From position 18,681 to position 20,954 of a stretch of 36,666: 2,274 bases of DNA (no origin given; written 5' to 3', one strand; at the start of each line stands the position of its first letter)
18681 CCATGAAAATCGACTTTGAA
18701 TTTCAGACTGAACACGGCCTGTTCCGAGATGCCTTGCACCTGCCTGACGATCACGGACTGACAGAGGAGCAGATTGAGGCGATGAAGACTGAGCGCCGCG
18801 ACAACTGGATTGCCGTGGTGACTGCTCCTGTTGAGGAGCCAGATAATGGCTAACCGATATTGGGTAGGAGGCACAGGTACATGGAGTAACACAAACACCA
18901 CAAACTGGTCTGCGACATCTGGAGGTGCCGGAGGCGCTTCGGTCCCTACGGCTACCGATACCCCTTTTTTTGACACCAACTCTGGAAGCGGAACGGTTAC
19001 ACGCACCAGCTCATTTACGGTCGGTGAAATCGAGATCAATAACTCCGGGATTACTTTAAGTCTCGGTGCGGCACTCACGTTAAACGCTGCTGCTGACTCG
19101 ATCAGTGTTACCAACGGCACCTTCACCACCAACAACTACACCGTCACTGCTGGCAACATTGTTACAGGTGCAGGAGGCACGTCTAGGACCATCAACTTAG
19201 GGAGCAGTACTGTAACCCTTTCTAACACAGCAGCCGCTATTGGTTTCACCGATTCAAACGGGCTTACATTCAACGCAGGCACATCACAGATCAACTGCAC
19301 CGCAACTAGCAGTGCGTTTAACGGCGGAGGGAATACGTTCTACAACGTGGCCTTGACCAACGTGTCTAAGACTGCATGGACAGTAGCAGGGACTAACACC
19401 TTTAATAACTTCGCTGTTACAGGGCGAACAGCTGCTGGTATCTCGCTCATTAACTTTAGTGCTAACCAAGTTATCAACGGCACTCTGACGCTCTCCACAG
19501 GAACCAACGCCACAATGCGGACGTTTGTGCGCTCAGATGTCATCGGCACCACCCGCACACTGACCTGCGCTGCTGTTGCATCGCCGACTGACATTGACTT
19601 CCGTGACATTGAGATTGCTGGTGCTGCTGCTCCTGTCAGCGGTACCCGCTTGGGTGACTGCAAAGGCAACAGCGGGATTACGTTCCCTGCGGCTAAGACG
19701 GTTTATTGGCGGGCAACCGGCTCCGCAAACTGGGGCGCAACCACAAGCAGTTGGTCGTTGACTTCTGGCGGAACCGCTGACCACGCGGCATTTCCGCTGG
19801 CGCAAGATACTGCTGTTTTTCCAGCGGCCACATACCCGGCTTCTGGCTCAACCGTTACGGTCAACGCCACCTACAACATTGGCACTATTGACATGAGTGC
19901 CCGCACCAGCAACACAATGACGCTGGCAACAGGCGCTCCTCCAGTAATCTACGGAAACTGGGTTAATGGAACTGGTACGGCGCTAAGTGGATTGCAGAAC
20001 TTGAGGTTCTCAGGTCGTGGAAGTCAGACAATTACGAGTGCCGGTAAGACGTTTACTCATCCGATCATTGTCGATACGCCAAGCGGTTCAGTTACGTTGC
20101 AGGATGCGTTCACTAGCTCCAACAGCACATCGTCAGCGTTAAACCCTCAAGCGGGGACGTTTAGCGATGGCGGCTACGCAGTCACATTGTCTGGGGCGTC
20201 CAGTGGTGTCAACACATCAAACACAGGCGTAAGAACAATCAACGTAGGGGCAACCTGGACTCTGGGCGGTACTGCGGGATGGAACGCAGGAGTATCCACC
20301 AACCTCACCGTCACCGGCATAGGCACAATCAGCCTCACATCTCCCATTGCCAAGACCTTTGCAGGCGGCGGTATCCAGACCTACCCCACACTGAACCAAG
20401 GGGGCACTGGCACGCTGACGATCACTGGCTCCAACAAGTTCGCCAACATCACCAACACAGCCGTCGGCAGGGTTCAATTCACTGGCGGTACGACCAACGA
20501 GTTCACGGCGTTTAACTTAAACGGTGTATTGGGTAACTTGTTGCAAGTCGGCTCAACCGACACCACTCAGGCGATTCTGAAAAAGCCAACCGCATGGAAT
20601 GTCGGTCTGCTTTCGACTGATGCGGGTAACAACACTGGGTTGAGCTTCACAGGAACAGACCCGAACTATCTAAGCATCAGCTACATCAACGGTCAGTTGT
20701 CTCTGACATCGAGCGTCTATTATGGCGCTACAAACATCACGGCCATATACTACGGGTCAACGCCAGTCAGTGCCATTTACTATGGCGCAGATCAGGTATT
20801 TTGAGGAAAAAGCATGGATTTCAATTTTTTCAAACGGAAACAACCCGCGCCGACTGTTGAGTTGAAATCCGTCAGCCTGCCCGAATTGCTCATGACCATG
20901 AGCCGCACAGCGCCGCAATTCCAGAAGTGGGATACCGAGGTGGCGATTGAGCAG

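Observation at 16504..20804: A 4.3-kb fibre cassette is wedged between the large terminase and the portal gene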

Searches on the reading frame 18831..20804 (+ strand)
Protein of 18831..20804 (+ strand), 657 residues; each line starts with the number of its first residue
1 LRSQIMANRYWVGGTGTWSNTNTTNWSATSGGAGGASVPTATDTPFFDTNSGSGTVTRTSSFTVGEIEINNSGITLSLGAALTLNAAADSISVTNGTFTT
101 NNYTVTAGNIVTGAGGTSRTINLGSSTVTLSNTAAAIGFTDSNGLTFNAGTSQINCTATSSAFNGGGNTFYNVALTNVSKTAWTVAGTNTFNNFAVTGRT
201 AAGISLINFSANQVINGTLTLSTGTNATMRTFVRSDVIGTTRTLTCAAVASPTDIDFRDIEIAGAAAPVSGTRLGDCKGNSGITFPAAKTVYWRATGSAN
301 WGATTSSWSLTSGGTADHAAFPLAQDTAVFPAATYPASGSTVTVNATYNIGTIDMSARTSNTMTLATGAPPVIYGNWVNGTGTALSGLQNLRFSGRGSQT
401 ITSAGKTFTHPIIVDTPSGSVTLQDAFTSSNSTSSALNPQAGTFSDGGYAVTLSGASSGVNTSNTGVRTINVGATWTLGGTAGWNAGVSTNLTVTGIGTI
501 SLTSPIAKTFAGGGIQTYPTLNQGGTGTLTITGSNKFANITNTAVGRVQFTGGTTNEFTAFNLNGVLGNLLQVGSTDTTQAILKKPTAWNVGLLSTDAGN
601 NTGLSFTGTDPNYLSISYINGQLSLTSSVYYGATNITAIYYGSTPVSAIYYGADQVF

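Call 4: search_protein_families(library=pfam, proteins=[window:18831-20804:+], max_evalue=0.01)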
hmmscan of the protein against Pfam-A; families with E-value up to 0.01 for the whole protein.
window:18831-20804:+ (657 aa): 0 families

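Call 5: search_protein_families(library=phrogs, proteins=[window:18831-20804:+], max_evalue=0.01)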
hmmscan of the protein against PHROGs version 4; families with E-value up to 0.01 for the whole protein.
window:18831-20804:+ (657 aa): 0 families

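Call 9: search_dna_similar(query=window:18846-20804:+, collection=phages, mode=protein, max_rows=30)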
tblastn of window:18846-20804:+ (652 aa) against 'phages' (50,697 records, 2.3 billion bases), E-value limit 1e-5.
Records with a match: 1; places in all: 4; records where one place covers at least 80% of the query: 0.
Best place of each record, by identity: <60% 1.
By first word of the organism name: Limnohabitans 1.
By host as written in the record: Limnohabitans sp. DCL3 1.
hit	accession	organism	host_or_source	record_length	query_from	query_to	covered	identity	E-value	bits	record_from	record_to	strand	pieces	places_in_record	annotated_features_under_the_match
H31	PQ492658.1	Limnohabitans phage DC31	Limnohabitans sp. DCL3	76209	257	652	61%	50.8%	6e-80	283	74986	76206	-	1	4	hypothetical protein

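Call 12: get_annotated_region(hit=H31, flank=12000)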
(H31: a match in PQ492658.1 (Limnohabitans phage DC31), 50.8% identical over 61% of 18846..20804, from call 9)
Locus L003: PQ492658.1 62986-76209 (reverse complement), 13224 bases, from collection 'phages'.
description: Limnohabitans phage DC31, complete genome.
organism: Limnohabitans phage DC31 (NCBI taxid 2883572)
taxonomy: Viruses; Duplodnaviria; Heunggongvirae; Uroviricota; Caudoviricetes; Pakpunavirus
host: Limnohabitans sp. DCL3; source: freshwater; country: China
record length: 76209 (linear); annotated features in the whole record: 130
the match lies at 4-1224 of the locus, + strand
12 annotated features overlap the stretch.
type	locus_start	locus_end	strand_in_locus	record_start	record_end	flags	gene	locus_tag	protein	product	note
CDS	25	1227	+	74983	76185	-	-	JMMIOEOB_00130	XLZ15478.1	hypothetical protein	-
CDS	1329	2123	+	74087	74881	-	-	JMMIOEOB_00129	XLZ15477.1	hypothetical protein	-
CDS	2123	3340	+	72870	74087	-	-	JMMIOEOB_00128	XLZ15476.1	hypothetical protein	-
CDS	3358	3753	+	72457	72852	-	-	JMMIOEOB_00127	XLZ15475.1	hypothetical protein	-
CDS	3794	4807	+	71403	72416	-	-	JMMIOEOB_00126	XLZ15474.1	major capsid protein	ORF4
CDS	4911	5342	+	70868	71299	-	-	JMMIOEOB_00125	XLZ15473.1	hypothetical protein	-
CDS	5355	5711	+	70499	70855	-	-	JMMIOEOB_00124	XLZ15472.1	hypothetical protein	-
CDS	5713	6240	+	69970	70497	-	-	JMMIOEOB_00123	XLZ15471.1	hypothetical protein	-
CDS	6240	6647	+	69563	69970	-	-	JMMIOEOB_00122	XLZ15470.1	hypothetical protein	-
CDS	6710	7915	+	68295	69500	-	-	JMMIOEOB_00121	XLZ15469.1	hypothetical protein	-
CDS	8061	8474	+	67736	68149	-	-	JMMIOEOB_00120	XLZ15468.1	hypothetical protein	-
CDS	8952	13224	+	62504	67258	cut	-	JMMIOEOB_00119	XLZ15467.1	hypothetical protein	-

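Call 23: search_solved_structures(query=window:18846-20804:+, max_evalue=10, show_alignments=2)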
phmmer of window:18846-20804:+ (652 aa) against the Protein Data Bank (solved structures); distinct sequences matched with E-value up to 10: 0.

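Call 42: search_protein_families(library=phrogs, proteins=[L003:25-1227:+, L003:1329-2123:+, L003:2123-3340:+, L003:3358-3753:+], max_evalue=0.001)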
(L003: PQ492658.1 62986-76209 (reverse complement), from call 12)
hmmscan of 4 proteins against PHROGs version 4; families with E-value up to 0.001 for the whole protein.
L003:25-1227:+ (400 aa): 0 families

L003:1329-2123:+ (264 aa): 12 families
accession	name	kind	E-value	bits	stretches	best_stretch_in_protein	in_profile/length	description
phrog_1530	-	other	2.4e-41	143.3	1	137-262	231-356/379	DNA methyltransferase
phrog_3017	-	head and packaging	5.4e-27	96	1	142-262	40-159/402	head maturation protease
phrog_13242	-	unknown function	5.3e-21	76.1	1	124-255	291-423/450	-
phrog_19260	-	unknown function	5.1e-14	53.4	1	146-259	41-154/253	-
phrog_2859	-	unknown function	3.7e-12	46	1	6-116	160-264/740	-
phrog_34096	-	head and packaging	1.1e-11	45.2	1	123-258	105-238/412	head maturation protease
phrog_15223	-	other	2.6e-10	41.6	1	146-262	7-121/199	protease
phrog_26743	-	unknown function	1.2e-08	35.5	1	149-254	22-132/465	-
phrog_33677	-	head and packaging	2.7e-06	27.7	1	148-260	152-269/564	head maturation protease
phrog_9979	-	unknown function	8.5e-06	26.2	1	141-251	34-157/278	-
phrog_14859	-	DNA, RNA and nucleotide metabolism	0.00011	22.4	1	134-254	225-358/373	RNA ligase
phrog_24841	-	unknown function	0.00029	20.8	1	145-253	15-119/628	-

L003:2123-3340:+ (405 aa): 1 family
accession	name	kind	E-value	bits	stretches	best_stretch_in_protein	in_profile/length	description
phrog_4103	-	unknown function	2.3e-60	206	2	4-162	2-156/304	-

L003:3358-3753:+ (131 aa): 2 families
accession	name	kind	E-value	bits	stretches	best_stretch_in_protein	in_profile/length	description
phrog_49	-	head and packaging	5.4e-14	53.3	1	2-130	5-139/147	head decoration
phrog_3583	-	head and packaging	2.3e-05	24.8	1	34-99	48-113/155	head decoration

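Call 46: find_homologous_proteins(query=window:18846-20804:+, max_evalue=0.001)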
Query window:18846-20804:+ (652 aa): 4439 proteins with E <= 0.001 among 8000 candidates; the best 120 are listed.
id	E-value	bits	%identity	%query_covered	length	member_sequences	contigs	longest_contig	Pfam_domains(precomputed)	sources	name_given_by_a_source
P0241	0.0e+0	1349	100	100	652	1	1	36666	-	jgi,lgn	-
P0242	2.1e-263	894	72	100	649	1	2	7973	-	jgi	jgi:hypothetical protein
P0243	1.2e-241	822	68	100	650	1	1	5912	-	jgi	jgi:fibronectin-binding autotransporter adhesin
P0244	1.3e-241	822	55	92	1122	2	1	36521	-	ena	-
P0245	1.2e-240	819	68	100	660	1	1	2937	-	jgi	-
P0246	1.8e-239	815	69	100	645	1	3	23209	-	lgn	-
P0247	1.4e-238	812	72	88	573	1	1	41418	-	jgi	jgi:hypothetical protein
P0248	3.0e-234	797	65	100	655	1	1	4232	-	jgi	jgi:hypothetical protein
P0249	1.1e-232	792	64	100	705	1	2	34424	-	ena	-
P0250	1.7e-230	785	65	100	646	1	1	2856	-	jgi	jgi:hypothetical protein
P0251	2.7e-230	784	67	100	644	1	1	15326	-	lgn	-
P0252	4.9e-229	780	66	100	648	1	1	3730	-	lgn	-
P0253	1.4e-228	779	68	95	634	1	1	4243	-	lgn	-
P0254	1.6e-226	772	63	100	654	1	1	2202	-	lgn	-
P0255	1.1e-224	766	63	100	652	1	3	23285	-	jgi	jgi:hypothetical protein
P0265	8.7e-217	740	62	95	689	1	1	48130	-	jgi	-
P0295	3.3e-206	705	57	100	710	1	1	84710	-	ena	-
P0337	2.7e-196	672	59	95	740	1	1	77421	-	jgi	jgi:fibronectin-binding autotransporter adhesin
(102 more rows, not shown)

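Call 47: find_encoding_contigs(protein=P0295, flank=10000, max_places=1)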
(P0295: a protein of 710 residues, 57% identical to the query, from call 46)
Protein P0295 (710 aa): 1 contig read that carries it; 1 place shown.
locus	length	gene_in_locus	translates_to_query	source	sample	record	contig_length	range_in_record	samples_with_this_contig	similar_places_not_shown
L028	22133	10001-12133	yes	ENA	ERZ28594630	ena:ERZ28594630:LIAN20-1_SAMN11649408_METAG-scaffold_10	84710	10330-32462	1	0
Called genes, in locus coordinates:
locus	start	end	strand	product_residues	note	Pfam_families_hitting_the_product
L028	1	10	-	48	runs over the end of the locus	-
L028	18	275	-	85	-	-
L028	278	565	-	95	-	-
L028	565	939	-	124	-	-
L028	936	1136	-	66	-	-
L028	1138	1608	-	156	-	-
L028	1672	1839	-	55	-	-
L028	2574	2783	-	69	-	-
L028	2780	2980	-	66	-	-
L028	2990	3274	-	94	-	PF24229:Phage_TreK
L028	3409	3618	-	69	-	-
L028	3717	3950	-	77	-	-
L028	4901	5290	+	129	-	-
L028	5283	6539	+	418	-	PF03354:TerL_ATPase (faint), PF03237:Terminase_6N, PF04466:Terminase_3 (weak), PF17289:Terminase_6C (faint), PF22530:Terminase-T7_RNaseH-like (weak)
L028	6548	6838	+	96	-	-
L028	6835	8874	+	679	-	PF23899:SU10_portal, PF16510:P22_portal (weak)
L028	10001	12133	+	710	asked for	-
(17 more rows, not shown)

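Call 48: find_encoding_contigs(protein=P0337, flank=10000, max_places=1)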
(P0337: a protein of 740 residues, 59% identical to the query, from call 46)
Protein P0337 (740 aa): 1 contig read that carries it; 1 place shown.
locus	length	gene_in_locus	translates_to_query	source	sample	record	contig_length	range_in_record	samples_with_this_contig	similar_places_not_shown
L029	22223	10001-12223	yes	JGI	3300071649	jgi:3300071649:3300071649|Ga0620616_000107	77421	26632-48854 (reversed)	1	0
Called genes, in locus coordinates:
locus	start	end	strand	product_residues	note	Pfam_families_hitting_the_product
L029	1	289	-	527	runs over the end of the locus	PF21268:Helic-prim_T7_N, PF13155:Toprim_2, PF13481:AAA_25, PF03796:DnaB_C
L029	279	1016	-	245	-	-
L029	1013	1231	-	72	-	-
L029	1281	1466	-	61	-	-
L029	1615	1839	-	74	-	-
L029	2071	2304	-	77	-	-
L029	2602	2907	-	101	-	-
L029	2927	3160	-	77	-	-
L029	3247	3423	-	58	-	-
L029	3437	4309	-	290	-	PF17338:GP88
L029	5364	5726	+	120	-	-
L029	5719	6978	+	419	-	PF03354:TerL_ATPase (weak), PF03237:Terminase_6N, PF04466:Terminase_3 (weak)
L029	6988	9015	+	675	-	PF23899:SU10_portal, PF16510:P22_portal (weak)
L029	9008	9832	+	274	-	PF01391:Collagen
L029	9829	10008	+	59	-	-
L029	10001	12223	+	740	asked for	-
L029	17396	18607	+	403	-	PF11651:P22_CoatProtein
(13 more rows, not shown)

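Call 49: find_encoding_contigs(protein=P0265, flank=10000, max_places=1)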
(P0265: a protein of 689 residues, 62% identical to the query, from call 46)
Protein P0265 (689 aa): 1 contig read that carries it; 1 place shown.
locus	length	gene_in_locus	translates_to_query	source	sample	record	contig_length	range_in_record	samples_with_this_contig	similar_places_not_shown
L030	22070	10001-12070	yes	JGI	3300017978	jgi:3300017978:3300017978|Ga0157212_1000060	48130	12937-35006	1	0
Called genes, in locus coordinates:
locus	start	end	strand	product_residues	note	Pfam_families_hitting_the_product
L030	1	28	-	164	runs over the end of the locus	-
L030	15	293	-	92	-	-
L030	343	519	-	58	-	-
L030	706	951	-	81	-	-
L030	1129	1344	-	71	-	-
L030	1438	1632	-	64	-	-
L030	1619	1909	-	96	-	-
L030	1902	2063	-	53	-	-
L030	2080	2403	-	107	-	-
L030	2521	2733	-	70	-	-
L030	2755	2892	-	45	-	-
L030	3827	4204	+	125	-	-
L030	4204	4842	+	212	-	-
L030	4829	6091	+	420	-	PF03237:Terminase_6N, PF04466:Terminase_3 (weak)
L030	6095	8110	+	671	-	PF23899:SU10_portal, PF16510:P22_portal (weak)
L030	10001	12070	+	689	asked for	-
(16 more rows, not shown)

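Call 57: find_related_loci(query=A3, collection=viral_contigs, flank=10000)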
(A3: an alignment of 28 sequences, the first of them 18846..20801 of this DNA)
Query A3 (652 aa) in viral_contigs; peptide patterns used: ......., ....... (x = any residue, [..] = any of these).
425 stretches matched a pattern; 369 encode a relative of the query (tblastn E <= 1e-3); the best 80 are kept; 80 distinct loci.
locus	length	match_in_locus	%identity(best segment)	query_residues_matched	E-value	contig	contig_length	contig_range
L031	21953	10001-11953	75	1-652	0e+0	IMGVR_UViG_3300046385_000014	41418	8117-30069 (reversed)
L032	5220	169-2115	72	1-652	0e+0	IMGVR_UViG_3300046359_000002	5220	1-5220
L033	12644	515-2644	61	1-652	0e+0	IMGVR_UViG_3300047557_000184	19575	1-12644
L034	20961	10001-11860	67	1-626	0e+0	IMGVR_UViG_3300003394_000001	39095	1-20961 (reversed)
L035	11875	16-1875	67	1-626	0e+0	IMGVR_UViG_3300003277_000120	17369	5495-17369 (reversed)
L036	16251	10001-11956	63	1-652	0e+0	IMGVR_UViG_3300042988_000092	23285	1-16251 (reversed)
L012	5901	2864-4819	63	1-652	0e+0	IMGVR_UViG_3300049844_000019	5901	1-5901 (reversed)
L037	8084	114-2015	64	1-627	0e+0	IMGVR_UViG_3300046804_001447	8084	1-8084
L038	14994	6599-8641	59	1-618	0e+0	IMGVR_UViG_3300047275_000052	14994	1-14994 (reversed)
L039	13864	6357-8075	65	40-618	0e+0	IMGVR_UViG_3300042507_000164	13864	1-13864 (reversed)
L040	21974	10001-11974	63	1-652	0e+0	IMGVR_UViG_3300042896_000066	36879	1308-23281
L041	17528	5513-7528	57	1-619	0e+0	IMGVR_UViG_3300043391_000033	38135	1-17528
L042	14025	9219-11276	55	1-627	0e+0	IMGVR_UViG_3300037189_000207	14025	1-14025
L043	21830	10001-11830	57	1-610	0e+0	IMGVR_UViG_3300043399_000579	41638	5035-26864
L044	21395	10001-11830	57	1-610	0e+0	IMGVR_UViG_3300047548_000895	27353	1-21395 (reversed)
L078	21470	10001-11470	59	66-552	4e-140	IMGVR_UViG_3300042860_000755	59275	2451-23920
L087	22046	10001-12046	57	1-618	0e+0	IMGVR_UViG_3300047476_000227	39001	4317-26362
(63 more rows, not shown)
